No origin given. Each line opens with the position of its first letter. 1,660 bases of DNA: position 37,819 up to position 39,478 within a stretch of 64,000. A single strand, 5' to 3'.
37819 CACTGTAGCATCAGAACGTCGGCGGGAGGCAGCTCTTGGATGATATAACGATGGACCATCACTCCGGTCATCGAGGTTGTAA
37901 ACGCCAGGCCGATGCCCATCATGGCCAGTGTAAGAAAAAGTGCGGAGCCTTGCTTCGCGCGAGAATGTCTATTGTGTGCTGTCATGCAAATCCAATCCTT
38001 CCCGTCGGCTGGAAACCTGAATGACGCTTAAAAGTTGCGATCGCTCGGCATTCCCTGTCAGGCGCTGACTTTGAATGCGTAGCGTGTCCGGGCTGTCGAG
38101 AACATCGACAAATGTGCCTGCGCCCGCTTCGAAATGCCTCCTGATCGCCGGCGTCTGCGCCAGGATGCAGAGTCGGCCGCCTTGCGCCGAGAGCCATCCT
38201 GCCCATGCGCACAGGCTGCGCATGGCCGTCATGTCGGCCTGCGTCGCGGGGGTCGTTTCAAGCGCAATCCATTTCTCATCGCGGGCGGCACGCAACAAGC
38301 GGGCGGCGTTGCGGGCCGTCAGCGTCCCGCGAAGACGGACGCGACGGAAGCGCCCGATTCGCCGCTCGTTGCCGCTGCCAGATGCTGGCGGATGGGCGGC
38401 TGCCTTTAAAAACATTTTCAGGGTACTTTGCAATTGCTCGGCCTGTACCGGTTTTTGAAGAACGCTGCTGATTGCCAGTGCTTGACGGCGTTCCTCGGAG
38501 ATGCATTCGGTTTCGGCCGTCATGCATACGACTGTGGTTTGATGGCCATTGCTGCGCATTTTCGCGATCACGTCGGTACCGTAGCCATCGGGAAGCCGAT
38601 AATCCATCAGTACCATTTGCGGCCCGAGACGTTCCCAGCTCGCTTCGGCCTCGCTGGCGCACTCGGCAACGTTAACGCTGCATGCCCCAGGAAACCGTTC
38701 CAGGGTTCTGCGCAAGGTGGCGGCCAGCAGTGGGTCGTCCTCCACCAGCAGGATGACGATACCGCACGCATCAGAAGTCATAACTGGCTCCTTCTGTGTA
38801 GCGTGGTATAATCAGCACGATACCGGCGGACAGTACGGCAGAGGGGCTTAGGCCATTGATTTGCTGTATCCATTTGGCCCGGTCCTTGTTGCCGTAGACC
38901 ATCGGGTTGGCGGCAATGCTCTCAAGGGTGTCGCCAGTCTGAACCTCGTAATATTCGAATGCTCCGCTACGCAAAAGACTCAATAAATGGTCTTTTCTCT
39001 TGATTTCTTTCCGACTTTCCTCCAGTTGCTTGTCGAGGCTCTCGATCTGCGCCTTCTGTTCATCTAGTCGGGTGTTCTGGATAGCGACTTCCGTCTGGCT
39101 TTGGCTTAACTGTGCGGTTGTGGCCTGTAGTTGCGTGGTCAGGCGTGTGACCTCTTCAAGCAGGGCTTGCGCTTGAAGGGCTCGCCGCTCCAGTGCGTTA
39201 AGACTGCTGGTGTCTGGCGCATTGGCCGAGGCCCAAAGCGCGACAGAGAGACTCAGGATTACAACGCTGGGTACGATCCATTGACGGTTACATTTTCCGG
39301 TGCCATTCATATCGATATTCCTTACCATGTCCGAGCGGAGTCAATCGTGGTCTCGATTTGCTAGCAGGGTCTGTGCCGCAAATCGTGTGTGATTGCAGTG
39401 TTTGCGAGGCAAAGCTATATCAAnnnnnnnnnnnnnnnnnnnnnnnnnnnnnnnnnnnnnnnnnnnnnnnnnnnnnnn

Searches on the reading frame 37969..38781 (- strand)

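Call 42: search_protein_families(library=pfam, proteins=[window:37969-38781:-], max_evalue=1)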
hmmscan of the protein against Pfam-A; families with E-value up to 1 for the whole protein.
window:37969-38781:- (270 aa): 3 families
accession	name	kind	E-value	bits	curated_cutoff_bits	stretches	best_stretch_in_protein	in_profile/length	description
PF00072.30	Response_reg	-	2.3e-18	66.8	30.2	1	10-121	1-110/111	Response regulator receiver domain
PF13466.11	STAS_2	-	0.00051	20.6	29.2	1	148-218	1-75/80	STAS domain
PF01740.26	STAS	-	0.017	15.3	22.6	1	147-219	12-90/106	STAS domain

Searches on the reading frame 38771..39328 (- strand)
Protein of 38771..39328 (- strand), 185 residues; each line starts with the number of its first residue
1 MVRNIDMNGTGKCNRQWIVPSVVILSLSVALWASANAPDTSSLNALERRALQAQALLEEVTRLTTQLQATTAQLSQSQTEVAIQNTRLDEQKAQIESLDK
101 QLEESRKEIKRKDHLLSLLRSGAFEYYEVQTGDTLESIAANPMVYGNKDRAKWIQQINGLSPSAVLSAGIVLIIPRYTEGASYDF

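Call 8: search_protein_families(library=pfam, proteins=[window:38771-39328:-], max_evalue=0.01)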
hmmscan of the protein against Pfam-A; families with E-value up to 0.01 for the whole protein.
window:38771-39328:- (185 aa): 6 families
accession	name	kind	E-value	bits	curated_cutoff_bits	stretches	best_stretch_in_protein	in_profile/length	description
PF01476.26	LysM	-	1e-05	25.8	20.9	1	127-175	1-43/43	LysM domain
PF10186.14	ATG14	-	2.2e-05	24.2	33.2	1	52-121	41-111/347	Vacuolar sorting 38 and autophagy-related subunit 14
PF02601.20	Exonuc_VII_L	-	0.00046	20.2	35.9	1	44-172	150-281/315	Exonuclease VII, large subunit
PF11932.13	DUF3450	-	0.0008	19.2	32.6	1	38-101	31-94/241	Protein of unknown function (DUF3450)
PF12795.12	MscS_porin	-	0.004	17.2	34.4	1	38-121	103-184/238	Mechanosensitive ion channel porin domain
PF13094.11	CENP-Q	-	0.0073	16.9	28.5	1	50-120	21-92/162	CENP-Q, a CENPA-CAD centromere complex subunit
